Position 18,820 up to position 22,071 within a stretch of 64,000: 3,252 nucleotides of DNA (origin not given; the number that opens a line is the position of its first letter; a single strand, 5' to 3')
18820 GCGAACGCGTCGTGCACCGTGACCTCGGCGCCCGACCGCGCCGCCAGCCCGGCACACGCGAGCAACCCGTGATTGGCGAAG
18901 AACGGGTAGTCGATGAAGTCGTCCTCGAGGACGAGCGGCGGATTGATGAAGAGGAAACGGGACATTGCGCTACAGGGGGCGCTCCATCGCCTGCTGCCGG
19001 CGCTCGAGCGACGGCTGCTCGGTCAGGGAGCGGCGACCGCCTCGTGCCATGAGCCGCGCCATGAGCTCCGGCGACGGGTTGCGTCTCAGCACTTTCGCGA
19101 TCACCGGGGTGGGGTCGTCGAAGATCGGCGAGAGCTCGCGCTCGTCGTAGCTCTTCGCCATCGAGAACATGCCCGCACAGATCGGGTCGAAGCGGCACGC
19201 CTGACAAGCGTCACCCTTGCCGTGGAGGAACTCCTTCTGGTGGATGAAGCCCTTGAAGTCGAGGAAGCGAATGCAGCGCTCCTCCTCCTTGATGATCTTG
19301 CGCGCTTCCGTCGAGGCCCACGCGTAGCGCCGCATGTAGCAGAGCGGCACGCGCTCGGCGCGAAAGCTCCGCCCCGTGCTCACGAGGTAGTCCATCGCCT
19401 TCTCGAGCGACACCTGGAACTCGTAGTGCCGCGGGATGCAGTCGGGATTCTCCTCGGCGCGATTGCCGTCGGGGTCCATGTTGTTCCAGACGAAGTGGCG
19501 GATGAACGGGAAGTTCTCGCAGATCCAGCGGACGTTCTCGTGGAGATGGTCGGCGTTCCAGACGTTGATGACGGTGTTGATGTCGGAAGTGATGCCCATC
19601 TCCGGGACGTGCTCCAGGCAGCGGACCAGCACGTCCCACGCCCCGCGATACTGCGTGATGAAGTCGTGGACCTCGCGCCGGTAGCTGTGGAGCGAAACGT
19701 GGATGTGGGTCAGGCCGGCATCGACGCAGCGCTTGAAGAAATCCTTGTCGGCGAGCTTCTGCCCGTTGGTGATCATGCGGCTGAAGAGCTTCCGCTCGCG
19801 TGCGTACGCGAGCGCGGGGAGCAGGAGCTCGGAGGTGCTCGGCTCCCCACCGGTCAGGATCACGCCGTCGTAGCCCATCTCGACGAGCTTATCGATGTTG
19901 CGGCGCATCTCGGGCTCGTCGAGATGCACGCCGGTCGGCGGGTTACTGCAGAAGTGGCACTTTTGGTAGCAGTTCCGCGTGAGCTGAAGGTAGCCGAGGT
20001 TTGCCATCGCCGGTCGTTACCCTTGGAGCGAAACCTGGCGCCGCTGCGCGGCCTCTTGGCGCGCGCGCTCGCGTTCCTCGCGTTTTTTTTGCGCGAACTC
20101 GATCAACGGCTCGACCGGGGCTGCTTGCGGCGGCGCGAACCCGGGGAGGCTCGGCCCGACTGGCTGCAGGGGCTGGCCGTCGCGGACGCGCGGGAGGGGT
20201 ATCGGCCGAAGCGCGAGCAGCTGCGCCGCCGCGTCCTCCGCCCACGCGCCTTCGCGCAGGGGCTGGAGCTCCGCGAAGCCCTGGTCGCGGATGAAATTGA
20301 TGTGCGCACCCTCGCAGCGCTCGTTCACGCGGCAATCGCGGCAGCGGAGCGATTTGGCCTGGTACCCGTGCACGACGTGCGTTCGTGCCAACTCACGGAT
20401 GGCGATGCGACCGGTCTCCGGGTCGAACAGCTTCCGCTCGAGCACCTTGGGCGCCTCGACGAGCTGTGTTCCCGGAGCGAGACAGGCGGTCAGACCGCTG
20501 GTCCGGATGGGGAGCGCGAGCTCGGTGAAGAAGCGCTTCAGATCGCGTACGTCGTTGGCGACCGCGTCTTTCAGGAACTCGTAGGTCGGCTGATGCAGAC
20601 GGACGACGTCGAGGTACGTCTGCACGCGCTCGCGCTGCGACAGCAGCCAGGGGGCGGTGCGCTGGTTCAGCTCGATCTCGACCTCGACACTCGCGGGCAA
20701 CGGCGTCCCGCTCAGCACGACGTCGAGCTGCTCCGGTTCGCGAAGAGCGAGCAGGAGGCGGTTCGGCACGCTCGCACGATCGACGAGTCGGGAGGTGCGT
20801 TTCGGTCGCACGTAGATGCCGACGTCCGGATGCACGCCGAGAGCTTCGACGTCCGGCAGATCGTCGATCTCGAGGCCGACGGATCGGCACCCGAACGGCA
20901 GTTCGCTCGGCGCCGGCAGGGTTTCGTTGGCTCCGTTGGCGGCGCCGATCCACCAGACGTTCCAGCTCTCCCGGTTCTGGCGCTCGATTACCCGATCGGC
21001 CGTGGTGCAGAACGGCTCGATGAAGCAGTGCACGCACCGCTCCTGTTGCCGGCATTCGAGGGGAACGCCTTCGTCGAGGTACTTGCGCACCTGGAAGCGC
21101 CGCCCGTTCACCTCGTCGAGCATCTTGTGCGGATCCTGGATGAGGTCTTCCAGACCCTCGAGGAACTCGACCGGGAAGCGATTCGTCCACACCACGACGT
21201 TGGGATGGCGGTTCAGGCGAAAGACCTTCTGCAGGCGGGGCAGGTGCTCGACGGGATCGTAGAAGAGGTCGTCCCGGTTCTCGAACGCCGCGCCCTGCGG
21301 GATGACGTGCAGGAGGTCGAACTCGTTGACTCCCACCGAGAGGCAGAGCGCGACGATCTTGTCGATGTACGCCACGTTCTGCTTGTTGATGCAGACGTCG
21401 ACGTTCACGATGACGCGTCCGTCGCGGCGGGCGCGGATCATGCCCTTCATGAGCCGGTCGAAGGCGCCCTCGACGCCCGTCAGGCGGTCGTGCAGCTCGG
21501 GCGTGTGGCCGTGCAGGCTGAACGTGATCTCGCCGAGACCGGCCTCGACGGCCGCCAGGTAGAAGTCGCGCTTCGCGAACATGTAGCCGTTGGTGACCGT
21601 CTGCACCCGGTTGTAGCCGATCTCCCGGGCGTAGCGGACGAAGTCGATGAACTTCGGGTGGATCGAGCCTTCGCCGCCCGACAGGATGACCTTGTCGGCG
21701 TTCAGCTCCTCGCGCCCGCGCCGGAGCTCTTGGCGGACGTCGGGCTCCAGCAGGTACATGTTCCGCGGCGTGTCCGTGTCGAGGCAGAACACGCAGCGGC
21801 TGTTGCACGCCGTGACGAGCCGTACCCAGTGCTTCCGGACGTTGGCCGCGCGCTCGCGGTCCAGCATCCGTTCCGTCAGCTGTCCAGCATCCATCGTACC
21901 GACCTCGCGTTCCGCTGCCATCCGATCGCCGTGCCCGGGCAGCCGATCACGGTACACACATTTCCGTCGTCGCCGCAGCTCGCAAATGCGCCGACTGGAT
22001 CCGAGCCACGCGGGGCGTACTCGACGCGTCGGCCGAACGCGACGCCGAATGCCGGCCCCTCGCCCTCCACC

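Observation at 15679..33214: Hyper-elaborated His-Xaa-Ser (HXS) RiPP-like system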

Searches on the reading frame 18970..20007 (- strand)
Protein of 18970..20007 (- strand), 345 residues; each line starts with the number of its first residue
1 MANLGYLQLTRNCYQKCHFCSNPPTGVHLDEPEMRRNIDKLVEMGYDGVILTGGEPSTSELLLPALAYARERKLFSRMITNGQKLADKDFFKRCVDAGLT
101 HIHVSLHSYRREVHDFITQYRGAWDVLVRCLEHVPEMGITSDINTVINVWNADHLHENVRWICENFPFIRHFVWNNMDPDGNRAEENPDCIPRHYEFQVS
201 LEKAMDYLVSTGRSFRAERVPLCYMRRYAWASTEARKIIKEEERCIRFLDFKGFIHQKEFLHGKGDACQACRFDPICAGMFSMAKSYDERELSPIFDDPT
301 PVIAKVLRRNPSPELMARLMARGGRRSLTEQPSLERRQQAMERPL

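Call 7: search_protein_families(library=ncbifam, proteins=[window:18970-20007:-], max_evalue=0.01)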
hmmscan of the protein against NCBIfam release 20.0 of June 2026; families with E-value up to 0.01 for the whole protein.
window:18970-20007:- (345 aa): 33 families (the best 25 are shown)
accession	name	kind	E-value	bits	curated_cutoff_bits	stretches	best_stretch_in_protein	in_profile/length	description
TIGR03977.1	rSAM_pair_HxsC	equivalog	2e-27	95.8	267.9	1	6-233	28-261/292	His-Xaa-Ser system radical SAM maturase HxsC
TIGR04055.1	rSAM_NirJ2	equivalog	4.8e-17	62.5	500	1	10-160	7-159/326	putative heme d1 biosynthesis radical SAM protein NirJ2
TIGR04545.1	rSAM_ahbD_hemeb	equivalog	1.4e-16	60.9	500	1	8-196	5-195/339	heme b synthase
TIGR04053.2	TIGR04053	equivalog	2.5e-15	56.6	395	1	8-162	13-173/366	TIGR04053 family radical SAM/SPASM domain-containing protein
NF038332.1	rSAM_rare_HxsC4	exception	2.5e-15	56.5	500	1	43-201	58-218/335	radical SAM protein HxsC4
TIGR02666.1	moaA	equivalog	2.2e-14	53.2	284.05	1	8-170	15-188/336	GTP 3',8-cyclase MoaA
TIGR02109.1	PQQ_syn_pqqE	equivalog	6.8e-14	51.6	381.35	1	7-159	11-166/358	pyrroloquinoline quinone biosynthesis protein PqqE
TIGR02668.1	moaA_archaeal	equivalog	2.8e-13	49.5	325.25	1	7-163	14-174/303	GTP 3',8-cyclase MoaA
NF045574.1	sacti_mat_StsB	exception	1.2e-12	47.5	625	1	6-161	99-255/466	StsB family radical SAM/SPASM domain sactipeptide maturase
TIGR04054.1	rSAM_NirJ1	equivalog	1.8e-12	46.6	650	1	9-162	42-197/387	putative heme d1 biosynthesis radical SAM protein NirJ1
TIGR04546.1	rSAM_ahbC_deAc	equivalog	7.4e-12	44.8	650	1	8-155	44-193/390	12,18-didecarboxysiroheme deacetylase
TIGR04051.1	rSAM_NirJ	equivalog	1.2e-11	44.2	515.45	1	8-161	7-162/354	heme d1 biosynthesis radical SAM protein NirJ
TIGR04303.1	GeoRSP_rSAM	equivalog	6.6e-10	39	400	1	10-160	12-162/325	GeoRSP system radical SAM/SPASM protein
TIGR04251.1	SCM_rSAM_ScmF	equivalog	7.3e-10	38.7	400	1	10-160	18-167/353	SynChlorMet cassette radical SAM/SPASM protein ScmF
TIGR04347.1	pseudo_SAM_Halo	equivalog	8.7e-10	38.4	525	1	9-163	44-200/390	TIGR04347 family pseudo-SAM/SPASM protein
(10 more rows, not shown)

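Call 8: search_protein_families(library=pfam, proteins=[window:18970-20007:-], max_evalue=0.01)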
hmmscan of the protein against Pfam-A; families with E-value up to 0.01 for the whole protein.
window:18970-20007:- (345 aa): 2 families
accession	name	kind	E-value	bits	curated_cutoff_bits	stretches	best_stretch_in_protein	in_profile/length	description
PF04055.27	Radical_SAM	-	1.4e-21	77.8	29.5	1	8-162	2-166/166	Radical SAM superfamily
PF13353.11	Fer4_12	-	0.0098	16.6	22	0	11-86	13-95/137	4Fe-4S single cluster domain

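Call 34: search_protein_families(library=padloc, proteins=[window:18970-20007:-], max_evalue=0.001)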
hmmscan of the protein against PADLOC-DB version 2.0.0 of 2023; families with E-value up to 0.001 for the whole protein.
window:18970-20007:- (345 aa): 3 families
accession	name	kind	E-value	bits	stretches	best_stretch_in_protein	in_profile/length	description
PDLC02904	pVip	-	1.9e-16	58.4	1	8-153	8-155/262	Viperins associated with kinases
PDLC02903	pVip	-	1.6e-12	45.4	1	7-157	4-156/257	Viperins not associated with kinases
PDLC02905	pVip-kinase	-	1.2e-05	22.8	1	25-149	213-339/474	Viperin-kinase fusion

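Call 42: find_related_loci(query=A2, collection=metagenome_contigs, flank=10000)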
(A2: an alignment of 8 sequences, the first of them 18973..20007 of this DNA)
Query A2 (345 aa) in metagenome_contigs; peptide patterns used: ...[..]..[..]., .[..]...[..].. (x = any residue, [..] = any of these).
475 stretches matched a pattern; 331 encode a relative of the query (tblastn E <= 1e-3); the best 80 are kept; 80 distinct loci.
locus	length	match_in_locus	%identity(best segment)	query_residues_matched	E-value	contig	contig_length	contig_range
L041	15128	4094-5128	96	1-345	0e+0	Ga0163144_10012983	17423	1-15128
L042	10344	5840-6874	96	1-345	0e+0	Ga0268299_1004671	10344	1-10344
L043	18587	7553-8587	95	1-345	0e+0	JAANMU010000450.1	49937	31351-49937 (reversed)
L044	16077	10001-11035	94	1-345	0e+0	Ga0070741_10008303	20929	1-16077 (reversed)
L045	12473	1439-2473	94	1-345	0e+0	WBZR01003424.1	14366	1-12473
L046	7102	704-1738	93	1-345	0e+0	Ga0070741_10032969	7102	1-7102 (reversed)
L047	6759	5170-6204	92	1-345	0e+0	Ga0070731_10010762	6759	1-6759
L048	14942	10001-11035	91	1-345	0e+0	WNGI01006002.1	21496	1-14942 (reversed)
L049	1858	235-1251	92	1-339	0e+0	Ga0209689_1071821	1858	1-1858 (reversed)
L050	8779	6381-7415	90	1-345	0e+0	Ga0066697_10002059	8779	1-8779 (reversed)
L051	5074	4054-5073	91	1-340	0e+0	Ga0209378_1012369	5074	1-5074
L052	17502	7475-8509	88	1-345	0e+0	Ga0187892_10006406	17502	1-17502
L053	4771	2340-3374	87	1-345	0e+0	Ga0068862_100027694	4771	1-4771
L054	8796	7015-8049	86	1-345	0e+0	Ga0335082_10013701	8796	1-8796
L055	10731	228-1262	86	1-345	0e+0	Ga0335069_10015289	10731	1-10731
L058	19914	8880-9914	84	1-345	0e+0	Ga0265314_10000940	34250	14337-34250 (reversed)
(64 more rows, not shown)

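Call 66: search_protein_families(library=ncbifam, proteins=[L058:14124-15686:+, L058:15697-17013:+], max_evalue=1e-10)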
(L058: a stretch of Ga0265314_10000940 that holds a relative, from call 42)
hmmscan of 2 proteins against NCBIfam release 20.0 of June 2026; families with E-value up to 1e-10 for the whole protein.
L058:14124-15686:+ (520 aa): 22 families
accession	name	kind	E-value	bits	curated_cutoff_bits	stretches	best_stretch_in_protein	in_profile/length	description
TIGR03978.1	rSAM_paired_1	equivalog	8.2e-152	506.2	370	1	43-509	2-466/466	His-Xaa-Ser system radical SAM maturase HxsB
NF047865.1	rSAM_PapB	equivalog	1.9e-30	106.3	340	1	124-459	7-315/330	PapB family radical SAM/SPASM ranthipeptide maturase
NF040492.1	not_ScfB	exception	7.8e-29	100.8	855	1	125-465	100-423/450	ScfB-related radical SAM/SPASM orphan maturase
TIGR03974.1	rSAM_six_Cys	equivalog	4.2e-28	98.4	425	1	125-468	102-425/451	thioether cross-link-forming SCIFF peptide maturase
TIGR04064.1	rSAM_nif11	equivalog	1.4e-27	96.5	518.7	1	123-253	81-212/459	nif11-like peptide radical SAM maturase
TIGR04068.1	rSAM_ocin_clost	equivalog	7.8e-27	94.3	500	1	126-271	90-239/462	Cys-rich peptide radical SAM maturase CcpM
TIGR03906.1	quino_hemo_SAM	equivalog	2.5e-26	92.4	453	1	125-269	97-246/467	quinohemoprotein amine dehydrogenase maturation protein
TIGR03942.1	sulfatase_rSAM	equivalog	2.1e-21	76.4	349.45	1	127-496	8-359/363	anaerobic sulfatase maturase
NF035951.1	rSAM_RumMC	equivalog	3.8e-21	75.3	720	1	126-301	118-292/510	RumMC family radical SAM sactipeptide maturase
NF041298.1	rSAM_mat_DynA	equivalog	2e-18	66.5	450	1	127-495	8-354/356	dynobactin maturation radical SAM/SPASM protein DynA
TIGR04083.1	rSAM_pep_methan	hypoth_equivalog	2.2e-18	66.3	300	1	127-496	7-345/376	TIGR04083 family peptide-modifying radical SAM enzyme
NF038170.1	lachnocin_rSAM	equivalog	2.4e-18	66.2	550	1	124-264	80-223/440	lachnocin radical SAM maturase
NF010321.0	PRK13758.1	equivalog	7.1e-18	64.9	441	1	129-495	14-363/370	anaerobic sulfatase-maturase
NF038107.1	rSAM_NF038107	equivalog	9.4e-17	60.9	600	1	91-271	57-240/444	Cys-every-fifth radical SAM/SPASM peptide maturase CefB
TIGR04163.1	rSAM_cobopep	equivalog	4.7e-16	58.6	375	1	100-494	42-419/428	peptide-modifying radical SAM enzyme CbpB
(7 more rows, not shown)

L058:15697-17013:+ (438 aa): 1 family
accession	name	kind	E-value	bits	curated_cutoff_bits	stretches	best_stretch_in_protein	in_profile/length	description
TIGR04267.2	mod_HExxH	domain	1.5e-27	96.7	40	1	245-410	2-175/177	aKG-HExxH-type peptide beta-hydroxylase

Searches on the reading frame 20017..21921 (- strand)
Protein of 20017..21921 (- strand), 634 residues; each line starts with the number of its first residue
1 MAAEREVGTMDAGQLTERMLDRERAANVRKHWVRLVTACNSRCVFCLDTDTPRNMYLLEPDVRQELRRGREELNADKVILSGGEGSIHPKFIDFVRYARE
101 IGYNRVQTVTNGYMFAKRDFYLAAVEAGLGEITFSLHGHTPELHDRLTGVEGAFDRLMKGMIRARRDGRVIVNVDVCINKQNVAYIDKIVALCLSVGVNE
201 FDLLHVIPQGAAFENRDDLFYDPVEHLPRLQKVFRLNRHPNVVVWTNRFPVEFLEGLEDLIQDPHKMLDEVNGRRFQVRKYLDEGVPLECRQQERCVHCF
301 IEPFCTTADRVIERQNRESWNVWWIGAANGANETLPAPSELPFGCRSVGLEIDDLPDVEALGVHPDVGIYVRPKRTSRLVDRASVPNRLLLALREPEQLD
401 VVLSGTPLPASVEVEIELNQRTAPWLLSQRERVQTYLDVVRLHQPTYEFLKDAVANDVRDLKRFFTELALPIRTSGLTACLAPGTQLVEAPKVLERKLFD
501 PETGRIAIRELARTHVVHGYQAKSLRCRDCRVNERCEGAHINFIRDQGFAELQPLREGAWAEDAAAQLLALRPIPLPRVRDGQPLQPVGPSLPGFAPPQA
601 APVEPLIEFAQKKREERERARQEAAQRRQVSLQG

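Call 7: search_protein_families(library=ncbifam, proteins=[window:20017-21921:-], max_evalue=0.01)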
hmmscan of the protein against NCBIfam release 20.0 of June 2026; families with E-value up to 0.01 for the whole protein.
window:20017-21921:- (634 aa): 37 families (the best 25 are shown)
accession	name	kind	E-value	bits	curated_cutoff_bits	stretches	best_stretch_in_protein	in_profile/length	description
NF038332.1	rSAM_rare_HxsC4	exception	7.3e-27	94.4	500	2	25-200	11-188/335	radical SAM protein HxsC4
TIGR03977.1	rSAM_pair_HxsC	equivalog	8.9e-23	80.6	267.9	1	31-241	27-240/292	His-Xaa-Ser system radical SAM maturase HxsC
TIGR02668.1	moaA_archaeal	equivalog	2.2e-19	69.6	325.25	1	28-222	9-202/303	GTP 3',8-cyclase MoaA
TIGR04317.1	W_rSAM_matur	equivalog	1.1e-17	64.2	380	1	27-250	2-226/349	tungsten cofactor oxidoreductase radical SAM maturase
TIGR04545.1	rSAM_ahbD_hemeb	equivalog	5.4e-17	62.3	500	1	35-218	6-187/339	heme b synthase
TIGR04466.1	rSAM_BlsE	equivalog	1.6e-15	57.4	400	1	31-204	5-173/327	cytosylglucuronate decarboxylase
TIGR02666.1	moaA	equivalog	9e-15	54.5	284.05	1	35-212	16-198/336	GTP 3',8-cyclase MoaA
TIGR04546.1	rSAM_ahbC_deAc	equivalog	1.7e-14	53.4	650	1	35-209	45-216/390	12,18-didecarboxysiroheme deacetylase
NF001199.0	PRK00164.2-1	equivalog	2e-14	53.5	231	1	28-198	11-180/308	GTP 3',8-cyclase MoaA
TIGR02109.1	PQQ_syn_pqqE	equivalog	3e-14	52.7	381.35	1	35-221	13-197/358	pyrroloquinoline quinone biosynthesis protein PqqE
TIGR04053.2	TIGR04053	equivalog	3.7e-14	52.7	395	1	38-214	17-194/366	TIGR04053 family radical SAM/SPASM domain-containing protein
TIGR04303.1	GeoRSP_rSAM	equivalog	9.3e-14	51.7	400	1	76-226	50-197/325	GeoRSP system radical SAM/SPASM protein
TIGR04051.1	rSAM_NirJ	equivalog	2.5e-13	49.7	515.45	1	35-217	8-187/354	heme d1 biosynthesis radical SAM protein NirJ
TIGR04347.1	pseudo_SAM_Halo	equivalog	2.9e-13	49.9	525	1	34-206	43-212/390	TIGR04347 family pseudo-SAM/SPASM protein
TIGR03913.1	rad_SAM_trio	equivalog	4.2e-13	48.5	591.75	1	24-235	15-223/477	GDL motif peptide-associated radical SAM/SPASM maturase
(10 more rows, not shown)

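Call 8: search_protein_families(library=pfam, proteins=[window:20017-21921:-], max_evalue=0.01)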
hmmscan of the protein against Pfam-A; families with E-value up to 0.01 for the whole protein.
window:20017-21921:- (634 aa): 1 family
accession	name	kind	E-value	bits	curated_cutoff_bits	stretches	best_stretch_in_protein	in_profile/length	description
PF04055.27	Radical_SAM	-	9.1e-18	65.4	29.5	1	36-192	4-165/166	Radical SAM superfamily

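Call 34: search_protein_families(library=padloc, proteins=[window:20017-21921:-], max_evalue=0.001)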
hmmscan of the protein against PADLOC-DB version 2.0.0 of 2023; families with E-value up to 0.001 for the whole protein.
window:20017-21921:- (634 aa): 2 families
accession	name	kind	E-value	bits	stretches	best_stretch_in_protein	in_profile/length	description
PDLC02903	pVip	-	2.5e-10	38.3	1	35-211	6-176/257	Viperins not associated with kinases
PDLC02904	pVip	-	1.1e-09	36.2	1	35-210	9-179/262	Viperins associated with kinases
